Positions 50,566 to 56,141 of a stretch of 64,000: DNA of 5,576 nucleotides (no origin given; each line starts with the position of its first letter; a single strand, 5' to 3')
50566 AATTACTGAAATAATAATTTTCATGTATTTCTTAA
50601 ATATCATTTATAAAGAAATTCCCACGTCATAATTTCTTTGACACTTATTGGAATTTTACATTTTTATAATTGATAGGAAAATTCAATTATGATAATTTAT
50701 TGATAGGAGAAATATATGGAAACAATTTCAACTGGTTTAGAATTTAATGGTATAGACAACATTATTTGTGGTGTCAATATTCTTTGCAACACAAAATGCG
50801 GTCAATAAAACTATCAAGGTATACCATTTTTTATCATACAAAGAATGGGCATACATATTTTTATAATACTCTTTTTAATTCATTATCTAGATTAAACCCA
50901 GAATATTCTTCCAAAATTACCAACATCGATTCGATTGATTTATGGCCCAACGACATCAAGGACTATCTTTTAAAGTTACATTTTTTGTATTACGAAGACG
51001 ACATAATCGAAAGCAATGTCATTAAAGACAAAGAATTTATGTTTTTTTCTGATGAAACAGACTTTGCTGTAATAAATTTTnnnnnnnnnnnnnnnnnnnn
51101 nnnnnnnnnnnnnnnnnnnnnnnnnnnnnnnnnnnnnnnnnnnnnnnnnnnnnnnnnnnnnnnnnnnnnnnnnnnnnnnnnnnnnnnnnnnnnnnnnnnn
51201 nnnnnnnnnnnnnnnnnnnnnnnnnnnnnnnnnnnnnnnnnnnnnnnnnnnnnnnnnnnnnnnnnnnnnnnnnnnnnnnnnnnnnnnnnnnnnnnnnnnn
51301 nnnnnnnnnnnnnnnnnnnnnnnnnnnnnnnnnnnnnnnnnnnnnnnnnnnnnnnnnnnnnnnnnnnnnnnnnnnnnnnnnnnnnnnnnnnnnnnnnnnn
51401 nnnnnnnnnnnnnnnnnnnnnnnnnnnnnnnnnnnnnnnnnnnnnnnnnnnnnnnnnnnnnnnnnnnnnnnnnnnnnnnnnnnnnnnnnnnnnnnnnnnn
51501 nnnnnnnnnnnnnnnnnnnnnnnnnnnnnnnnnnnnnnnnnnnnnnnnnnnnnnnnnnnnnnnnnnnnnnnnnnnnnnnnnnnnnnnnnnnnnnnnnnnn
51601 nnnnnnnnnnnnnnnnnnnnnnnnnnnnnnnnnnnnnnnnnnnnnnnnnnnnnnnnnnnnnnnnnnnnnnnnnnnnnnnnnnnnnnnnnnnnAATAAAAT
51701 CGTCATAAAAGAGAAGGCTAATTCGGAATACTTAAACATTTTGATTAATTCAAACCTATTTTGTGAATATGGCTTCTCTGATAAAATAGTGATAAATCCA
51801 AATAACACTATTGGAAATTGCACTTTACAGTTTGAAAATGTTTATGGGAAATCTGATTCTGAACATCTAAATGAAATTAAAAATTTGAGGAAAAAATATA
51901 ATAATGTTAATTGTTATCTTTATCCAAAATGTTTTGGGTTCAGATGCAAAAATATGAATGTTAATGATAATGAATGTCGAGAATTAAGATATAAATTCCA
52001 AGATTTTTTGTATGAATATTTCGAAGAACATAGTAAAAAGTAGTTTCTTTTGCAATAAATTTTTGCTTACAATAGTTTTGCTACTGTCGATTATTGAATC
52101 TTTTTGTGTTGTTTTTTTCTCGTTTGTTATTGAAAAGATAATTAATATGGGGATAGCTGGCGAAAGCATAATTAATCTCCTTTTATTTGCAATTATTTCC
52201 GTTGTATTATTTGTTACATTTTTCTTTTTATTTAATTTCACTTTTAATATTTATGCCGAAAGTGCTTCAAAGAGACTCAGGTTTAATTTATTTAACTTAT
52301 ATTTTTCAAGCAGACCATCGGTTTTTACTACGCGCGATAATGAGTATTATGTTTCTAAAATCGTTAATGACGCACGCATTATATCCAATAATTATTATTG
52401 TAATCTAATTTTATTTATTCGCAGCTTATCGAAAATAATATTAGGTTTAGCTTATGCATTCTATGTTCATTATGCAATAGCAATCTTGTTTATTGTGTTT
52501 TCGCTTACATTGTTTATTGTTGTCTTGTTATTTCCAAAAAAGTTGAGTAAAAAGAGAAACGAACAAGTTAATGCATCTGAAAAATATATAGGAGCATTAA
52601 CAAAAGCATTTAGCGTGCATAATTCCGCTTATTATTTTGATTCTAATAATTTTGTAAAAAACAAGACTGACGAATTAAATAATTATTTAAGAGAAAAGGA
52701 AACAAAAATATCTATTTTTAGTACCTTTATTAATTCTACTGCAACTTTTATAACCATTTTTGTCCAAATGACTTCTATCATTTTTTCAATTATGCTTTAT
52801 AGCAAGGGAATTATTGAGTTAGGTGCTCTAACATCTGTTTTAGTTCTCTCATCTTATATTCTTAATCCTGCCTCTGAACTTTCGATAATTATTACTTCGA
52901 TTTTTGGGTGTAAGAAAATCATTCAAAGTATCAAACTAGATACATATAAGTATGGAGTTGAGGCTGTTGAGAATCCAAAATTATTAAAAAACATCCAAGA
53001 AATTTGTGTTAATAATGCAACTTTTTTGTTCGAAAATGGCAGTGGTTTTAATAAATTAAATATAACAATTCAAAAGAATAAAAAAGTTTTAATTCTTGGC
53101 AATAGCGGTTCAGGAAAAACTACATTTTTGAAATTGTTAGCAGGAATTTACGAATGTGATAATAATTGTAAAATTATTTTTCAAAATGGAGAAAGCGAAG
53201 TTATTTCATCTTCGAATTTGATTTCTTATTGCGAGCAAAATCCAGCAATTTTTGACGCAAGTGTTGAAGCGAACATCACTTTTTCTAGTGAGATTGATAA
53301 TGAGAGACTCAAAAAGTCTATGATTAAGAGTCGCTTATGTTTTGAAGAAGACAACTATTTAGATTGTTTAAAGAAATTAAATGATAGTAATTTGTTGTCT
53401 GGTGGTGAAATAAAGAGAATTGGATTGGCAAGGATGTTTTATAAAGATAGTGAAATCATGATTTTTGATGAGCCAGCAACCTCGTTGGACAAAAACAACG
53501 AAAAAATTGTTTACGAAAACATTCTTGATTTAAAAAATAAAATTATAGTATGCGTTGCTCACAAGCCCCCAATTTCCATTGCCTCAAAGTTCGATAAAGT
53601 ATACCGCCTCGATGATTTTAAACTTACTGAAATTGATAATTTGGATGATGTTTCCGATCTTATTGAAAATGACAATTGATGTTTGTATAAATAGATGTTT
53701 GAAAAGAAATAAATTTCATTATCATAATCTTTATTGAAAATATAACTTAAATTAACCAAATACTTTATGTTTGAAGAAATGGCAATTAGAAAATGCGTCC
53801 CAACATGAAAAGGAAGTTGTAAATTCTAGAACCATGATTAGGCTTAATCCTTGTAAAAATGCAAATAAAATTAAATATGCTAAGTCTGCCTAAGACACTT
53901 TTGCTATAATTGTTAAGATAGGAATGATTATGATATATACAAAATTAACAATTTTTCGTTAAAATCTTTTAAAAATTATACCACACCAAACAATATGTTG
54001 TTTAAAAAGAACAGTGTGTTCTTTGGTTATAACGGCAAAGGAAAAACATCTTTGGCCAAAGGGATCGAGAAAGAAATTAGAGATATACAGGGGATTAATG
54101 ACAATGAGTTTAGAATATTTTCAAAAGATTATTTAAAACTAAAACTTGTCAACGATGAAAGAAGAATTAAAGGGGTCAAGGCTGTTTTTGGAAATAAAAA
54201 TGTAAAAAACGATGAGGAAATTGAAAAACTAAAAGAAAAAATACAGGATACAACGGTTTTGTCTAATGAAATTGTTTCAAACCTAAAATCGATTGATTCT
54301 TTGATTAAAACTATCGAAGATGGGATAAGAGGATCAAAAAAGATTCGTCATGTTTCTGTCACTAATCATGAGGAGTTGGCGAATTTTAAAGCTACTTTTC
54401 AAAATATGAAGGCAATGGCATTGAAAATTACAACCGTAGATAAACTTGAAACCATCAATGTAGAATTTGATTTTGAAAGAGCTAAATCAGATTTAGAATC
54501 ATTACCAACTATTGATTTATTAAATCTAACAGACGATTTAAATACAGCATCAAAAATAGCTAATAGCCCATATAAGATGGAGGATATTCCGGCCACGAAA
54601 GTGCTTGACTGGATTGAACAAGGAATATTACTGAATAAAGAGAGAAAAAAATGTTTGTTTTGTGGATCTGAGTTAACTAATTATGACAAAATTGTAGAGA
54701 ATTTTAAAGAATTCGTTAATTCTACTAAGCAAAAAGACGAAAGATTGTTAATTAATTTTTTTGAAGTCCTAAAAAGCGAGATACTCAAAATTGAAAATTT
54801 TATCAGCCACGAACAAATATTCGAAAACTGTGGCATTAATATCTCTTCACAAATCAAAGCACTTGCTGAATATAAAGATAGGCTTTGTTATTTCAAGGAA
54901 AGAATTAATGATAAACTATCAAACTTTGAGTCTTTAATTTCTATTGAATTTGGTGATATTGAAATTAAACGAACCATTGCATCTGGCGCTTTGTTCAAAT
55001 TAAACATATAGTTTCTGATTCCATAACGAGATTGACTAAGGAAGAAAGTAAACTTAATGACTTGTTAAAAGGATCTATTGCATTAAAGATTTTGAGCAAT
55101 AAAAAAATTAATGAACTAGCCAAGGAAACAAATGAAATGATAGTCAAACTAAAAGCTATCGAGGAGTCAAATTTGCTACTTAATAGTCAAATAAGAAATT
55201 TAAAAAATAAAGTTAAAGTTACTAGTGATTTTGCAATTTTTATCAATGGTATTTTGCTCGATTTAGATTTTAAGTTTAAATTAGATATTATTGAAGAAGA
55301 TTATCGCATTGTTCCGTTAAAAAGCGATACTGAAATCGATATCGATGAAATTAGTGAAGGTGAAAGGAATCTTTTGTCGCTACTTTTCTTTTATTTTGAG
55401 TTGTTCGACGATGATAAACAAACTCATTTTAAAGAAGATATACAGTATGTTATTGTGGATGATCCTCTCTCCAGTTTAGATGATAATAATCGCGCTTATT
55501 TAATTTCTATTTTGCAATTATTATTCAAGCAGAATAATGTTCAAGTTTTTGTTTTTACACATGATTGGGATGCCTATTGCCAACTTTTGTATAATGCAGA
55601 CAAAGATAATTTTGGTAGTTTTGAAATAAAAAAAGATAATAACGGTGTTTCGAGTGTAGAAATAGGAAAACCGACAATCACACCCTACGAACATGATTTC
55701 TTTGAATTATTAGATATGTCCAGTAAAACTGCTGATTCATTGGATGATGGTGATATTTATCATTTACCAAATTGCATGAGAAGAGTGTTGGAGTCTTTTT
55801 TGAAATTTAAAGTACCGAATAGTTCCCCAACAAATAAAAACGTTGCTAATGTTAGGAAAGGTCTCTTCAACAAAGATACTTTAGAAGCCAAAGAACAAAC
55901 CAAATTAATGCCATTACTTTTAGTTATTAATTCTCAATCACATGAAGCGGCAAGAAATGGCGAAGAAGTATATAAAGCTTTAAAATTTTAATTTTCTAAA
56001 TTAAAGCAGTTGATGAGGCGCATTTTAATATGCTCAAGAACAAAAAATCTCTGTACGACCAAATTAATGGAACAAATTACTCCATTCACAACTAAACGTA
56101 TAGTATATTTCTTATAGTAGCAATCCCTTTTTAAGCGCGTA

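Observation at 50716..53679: Compact radical-SAM RiPP cluster with an unannotated 30-aa three-Cys precursor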

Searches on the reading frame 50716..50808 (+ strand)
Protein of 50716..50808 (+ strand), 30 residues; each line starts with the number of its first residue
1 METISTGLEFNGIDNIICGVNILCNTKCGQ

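Call 3: search_protein_families(library=ncbifam, proteins=[window:50716-50808:+], max_evalue=0.01)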
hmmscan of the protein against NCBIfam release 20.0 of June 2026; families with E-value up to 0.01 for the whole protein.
window:50716-50808:+ (30 aa): 0 families

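Call 4: search_protein_families(library=pfam, proteins=[window:50716-50808:+], max_evalue=0.01)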
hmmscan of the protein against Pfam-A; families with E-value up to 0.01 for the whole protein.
window:50716-50808:+ (30 aa): 0 families

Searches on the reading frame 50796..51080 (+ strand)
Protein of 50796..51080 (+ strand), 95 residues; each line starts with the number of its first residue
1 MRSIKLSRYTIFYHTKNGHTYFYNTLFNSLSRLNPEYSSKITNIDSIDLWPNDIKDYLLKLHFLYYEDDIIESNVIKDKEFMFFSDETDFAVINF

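Call 61: search_protein_families(library=pfam, proteins=[window:50796-51080:+], max_evalue=10)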
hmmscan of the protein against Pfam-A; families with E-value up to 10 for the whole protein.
window:50796-51080:+ (95 aa): 0 families

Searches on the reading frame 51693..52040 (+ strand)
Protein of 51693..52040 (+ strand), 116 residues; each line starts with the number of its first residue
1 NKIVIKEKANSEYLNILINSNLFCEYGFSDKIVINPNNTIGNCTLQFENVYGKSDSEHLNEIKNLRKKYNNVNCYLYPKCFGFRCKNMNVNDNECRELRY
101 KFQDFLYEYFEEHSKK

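Call 61: search_protein_families(library=pfam, proteins=[window:51693-52040:+], max_evalue=10)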
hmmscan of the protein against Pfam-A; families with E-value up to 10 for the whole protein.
window:51693-52040:+ (116 aa): 1 family
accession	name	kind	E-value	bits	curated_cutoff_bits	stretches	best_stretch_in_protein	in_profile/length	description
PF18883.6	AC_1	-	0.14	12.6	27.1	1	16-62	39-85/114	Autochaperone Domain Type 1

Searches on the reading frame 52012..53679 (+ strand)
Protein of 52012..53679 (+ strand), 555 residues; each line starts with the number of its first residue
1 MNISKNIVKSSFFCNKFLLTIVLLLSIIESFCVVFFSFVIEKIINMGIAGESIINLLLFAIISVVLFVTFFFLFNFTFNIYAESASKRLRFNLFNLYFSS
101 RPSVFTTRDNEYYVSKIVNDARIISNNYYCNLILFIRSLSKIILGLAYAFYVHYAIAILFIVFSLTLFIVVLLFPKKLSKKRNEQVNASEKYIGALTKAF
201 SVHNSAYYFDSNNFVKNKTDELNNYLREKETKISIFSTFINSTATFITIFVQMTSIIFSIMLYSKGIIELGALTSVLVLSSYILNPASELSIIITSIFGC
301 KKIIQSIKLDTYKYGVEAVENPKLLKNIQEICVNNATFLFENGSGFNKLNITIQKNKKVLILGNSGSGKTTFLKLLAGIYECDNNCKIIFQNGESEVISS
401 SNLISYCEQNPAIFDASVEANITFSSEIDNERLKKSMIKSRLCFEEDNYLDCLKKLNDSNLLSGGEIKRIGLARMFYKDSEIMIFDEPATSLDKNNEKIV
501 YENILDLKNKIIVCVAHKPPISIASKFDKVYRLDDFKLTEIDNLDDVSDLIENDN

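Call 3: search_protein_families(library=ncbifam, proteins=[window:52012-53679:+], max_evalue=0.01)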
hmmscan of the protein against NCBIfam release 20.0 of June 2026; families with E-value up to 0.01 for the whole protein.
window:52012-53679:+ (555 aa): 175 families (the best 25 are shown)
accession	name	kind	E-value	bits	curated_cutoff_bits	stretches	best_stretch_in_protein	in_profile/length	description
TIGR02857.1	CydD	equivalog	8e-38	130.7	435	1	18-522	4-520/529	thiol reductant ABC exporter subunit CydD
TIGR02203.1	MsbA_lipidA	equivalog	1.2e-37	129.6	602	1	17-540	16-548/572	lipid A export permease/ATP-binding protein MsbA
TIGR03375.1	type_I_sec_LssB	subfamily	2.3e-37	128.7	693.1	1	142-519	275-662/696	type I secretion system permease/ATPase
NF045998.1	cleave_ABC_plasm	equivalog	1.2e-35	122.9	500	1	9-517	145-659/673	Mbov_0121 family peptidase domain-containing ABC transporter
NF008364.0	PRK11160.1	equivalog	6.1e-35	120.9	630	1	89-543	95-557/575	heme ABC transporter ATP-binding protein/permease CydC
NF050039.1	sacti_exp_GggC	equivalog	1.1e-32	113.9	750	1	87-531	81-509/511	streptosactin export ABC transporter GggC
TIGR01193.1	bacteriocin_ABC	subfamily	7.1e-30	104.1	523.85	1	16-543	155-691/708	peptide cleavage/export ABC transporter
NF008381.0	PRK11176.1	equivalog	7.2e-29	100.6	867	1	46-542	56-560/582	lipid A ABC transporter ATP-binding protein/permease MsbA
NF050066.1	LPSTprtrPglK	equivalog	3e-28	98.6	1000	1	46-534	64-556/558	BC-type lipopolysaccharide transporter PglK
TIGR02868.1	CydC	equivalog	2e-27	96.1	329.05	1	146-518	145-529/530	thiol reductant ABC exporter subunit CydC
TIGR03608.1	L_ocin_972_ABC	subfamily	4.3e-27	94.9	254.85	1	338-530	6-203/206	putative bacteriocin export ABC transporter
NF045513.1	HepA_fam_ABC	equivalog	4.6e-27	94.7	725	1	51-543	92-591/610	heterocyst formation ABC transporter subunit HepA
TIGR01842.1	type_I_sec_PrtD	subfamily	6.7e-27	94.2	510.15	1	19-544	8-537/544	type I secretion system permease/ATPase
TIGR03796.1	NHLM_micro_ABC1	equivalog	1.2e-25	89.8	853.3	1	18-518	159-671/710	NHLP family bacteriocin export ABC transporter peptidase/permease/ATPase subunit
NF008379.0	PRK11174.1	equivalog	1.4e-25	90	684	1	326-546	345-569/588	heme ABC transporter permease/ATP-binding protein CydD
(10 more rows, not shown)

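Call 4: search_protein_families(library=pfam, proteins=[window:52012-53679:+], max_evalue=0.01)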
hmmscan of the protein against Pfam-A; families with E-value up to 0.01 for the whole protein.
window:52012-53679:+ (555 aa): 7 families
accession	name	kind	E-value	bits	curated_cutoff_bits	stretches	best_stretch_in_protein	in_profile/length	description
PF00005.33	ABC_tran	-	7.8e-19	69.1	25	1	347-489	2-136/137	ABC transporter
PF00664.28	ABC_membrane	-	1.8e-18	67.6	28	1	20-286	2-273/274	ABC transporter transmembrane region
PF00503.26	G-alpha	-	3.6e-05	23.5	48.8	1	355-442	18-102/333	G-protein alpha subunit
PF20720.3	nSTAND3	-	0.00021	21.5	27.2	1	344-382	5-43/155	Novel STAND NTPase 3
PF02463.25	SMC_N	-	0.00024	21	40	1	356-531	24-212/220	RecF/RecN/SMC N terminal domain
PF13555.12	AAA_29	-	0.00075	19.6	27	1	345-373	11-39/61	P-loop containing region of AAA domain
PF03193.22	RsgA_GTPase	-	0.0037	17.5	30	1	321-378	72-128/174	RsgA GTPase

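Call 58: search_protein_families(library=padloc, proteins=[window:52012-53679:+], max_evalue=0.001)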
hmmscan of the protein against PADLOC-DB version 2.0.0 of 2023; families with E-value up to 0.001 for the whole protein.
window:52012-53679:+ (555 aa): 5 families
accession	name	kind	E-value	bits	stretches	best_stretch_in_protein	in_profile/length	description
PDLC04135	mad3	-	1.2e-19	69.1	1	454-534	256-338/374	mads_3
PDLC02335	AbiLi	-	2.7e-05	21.4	0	336-463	65-144/326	AbiLi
PDLC04164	AriA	-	3.5e-05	21.5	0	347-392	16-63/253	-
PDLC04140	mad8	-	5.1e-05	20.9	1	347-378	18-49/314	mads_8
PDLC04893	PDC-S06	-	0.00086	15.8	0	456-510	616-675/862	-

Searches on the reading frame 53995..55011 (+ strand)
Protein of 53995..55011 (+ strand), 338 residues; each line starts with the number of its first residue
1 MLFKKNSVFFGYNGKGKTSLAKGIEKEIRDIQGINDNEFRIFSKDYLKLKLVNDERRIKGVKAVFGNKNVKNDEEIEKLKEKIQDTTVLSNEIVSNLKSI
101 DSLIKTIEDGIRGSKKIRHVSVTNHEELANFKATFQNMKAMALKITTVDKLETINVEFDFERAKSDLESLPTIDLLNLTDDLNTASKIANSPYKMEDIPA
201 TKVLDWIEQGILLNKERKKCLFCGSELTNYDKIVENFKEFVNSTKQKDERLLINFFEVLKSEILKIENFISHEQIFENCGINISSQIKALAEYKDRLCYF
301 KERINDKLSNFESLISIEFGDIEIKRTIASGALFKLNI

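Call 3: search_protein_families(library=ncbifam, proteins=[window:53995-55011:+], max_evalue=0.01)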
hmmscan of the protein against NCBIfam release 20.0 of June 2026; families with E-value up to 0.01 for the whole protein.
window:53995-55011:+ (338 aa): 1 family
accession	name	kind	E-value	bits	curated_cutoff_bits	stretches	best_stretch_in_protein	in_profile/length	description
NF008186.0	PRK10938.1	equivalog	0.0064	15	459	1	7-55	32-82/490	molybdate ABC transporter ATP-binding protein ModF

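Call 4: search_protein_families(library=pfam, proteins=[window:53995-55011:+], max_evalue=0.01)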
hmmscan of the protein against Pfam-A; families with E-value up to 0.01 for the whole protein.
window:53995-55011:+ (338 aa): 1 family
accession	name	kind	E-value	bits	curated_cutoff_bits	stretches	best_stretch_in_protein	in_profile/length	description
PF01057.23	Parvo_NS1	-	0.0089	15.5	20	0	197-244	136-183/271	Parvovirus non-structural protein NS1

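Call 58: search_protein_families(library=padloc, proteins=[window:53995-55011:+], max_evalue=0.001)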
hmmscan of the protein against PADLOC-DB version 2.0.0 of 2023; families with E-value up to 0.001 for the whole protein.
window:53995-55011:+ (338 aa): 4 families
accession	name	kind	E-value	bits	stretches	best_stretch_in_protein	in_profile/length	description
PDLC04894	PDC-S06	-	4.9e-10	36.6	1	37-297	82-347/740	-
PDLC04897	PDC-S06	-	1.6e-09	34.9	1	3-324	22-355/727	-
PDLC04896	PDC-S06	-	1.8e-08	31.5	1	38-310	86-357/732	-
PDLC04889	PDC-S06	-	0.00033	17.3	0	7-328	24-311/693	-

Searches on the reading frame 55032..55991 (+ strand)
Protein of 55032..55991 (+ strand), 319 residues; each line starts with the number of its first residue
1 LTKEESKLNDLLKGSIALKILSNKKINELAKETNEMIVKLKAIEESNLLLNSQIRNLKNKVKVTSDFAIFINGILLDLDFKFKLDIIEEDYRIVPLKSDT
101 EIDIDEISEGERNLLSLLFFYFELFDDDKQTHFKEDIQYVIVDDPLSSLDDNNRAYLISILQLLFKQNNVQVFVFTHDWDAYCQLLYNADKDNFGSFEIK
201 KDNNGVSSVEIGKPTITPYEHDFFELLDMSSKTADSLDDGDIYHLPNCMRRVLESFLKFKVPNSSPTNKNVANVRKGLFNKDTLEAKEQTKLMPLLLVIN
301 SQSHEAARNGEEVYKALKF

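Call 3: search_protein_families(library=ncbifam, proteins=[window:55032-55991:+], max_evalue=0.01)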
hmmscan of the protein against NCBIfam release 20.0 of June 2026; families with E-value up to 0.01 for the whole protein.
window:55032-55991:+ (319 aa): 3 families
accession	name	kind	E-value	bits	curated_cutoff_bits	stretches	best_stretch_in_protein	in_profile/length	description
TIGR03608.1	L_ocin_972_ABC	subfamily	0.0004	19.9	254.85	1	136-179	152-194/206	putative bacteriocin export ABC transporter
NF010166.0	PRK13646.1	equivalog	0.002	17.5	458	0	138-182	165-209/286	energy-coupling factor transporter ATPase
TIGR04521.1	ECF_ATPase_2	equivalog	0.0024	17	330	1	138-183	164-209/279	energy-coupling factor transporter ATPase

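Call 4: search_protein_families(library=pfam, proteins=[window:55032-55991:+], max_evalue=0.01)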
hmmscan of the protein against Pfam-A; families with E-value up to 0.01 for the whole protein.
window:55032-55991:+ (319 aa): 3 families
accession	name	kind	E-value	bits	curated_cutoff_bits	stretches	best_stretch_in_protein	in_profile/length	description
PF13166.12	AAA_13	-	7.5e-31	108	36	1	23-307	415-689/713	AAA domain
PF13175.12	AAA_15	-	1.7e-07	31.7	32.1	1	15-177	224-369/374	AAA ATPase domain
PF02463.25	SMC_N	-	0.0004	20.3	40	1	34-180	97-200/220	RecF/RecN/SMC N terminal domain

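Call 58: search_protein_families(library=padloc, proteins=[window:55032-55991:+], max_evalue=0.001)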
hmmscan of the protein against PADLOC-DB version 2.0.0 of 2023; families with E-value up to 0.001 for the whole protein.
window:55032-55991:+ (319 aa): 16 families
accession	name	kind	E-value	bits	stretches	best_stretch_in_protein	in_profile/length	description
PDLC04897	PDC-S06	-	2.2e-25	87.4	1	23-278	418-679/727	-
PDLC04890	PDC-S06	-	1.9e-21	74.3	1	23-307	412-686/732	-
PDLC04894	PDC-S06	-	5.7e-19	66.1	1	24-274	430-677/740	-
PDLC04886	PDC-S06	-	1.2e-18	65.4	1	22-311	411-691/727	-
PDLC04887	PDC-S06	-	2e-18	64.4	1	23-286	459-729/790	-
PDLC04896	PDC-S06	-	8.1e-15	52.5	1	10-269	404-664/732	-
PDLC02360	PrrC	-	3.5e-13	47.3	1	38-259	85-287/372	PrrC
PDLC04891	PDC-S06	-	1.6e-08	31.4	1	96-195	611-704/858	-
PDLC02979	AriA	-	3.4e-08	31.7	1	13-179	237-370/373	-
PDLC04135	mad3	-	5.5e-07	27.5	1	24-178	195-323/374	mads_3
PDLC00273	PtuA1|PtuA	-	6.6e-06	23.4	1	32-178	129-265/375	AAA ATPase domain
PDLC04164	AriA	-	1.8e-05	22.4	1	54-178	124-232/253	-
PDLC04893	PDC-S06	-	0.00022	17.7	1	107-179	622-685/862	-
PDLC05023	PDC-S46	-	0.00029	17.6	1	61-207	375-510/719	-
PDLC02980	AriA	-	0.00036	18.6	1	65-178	184-299/304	-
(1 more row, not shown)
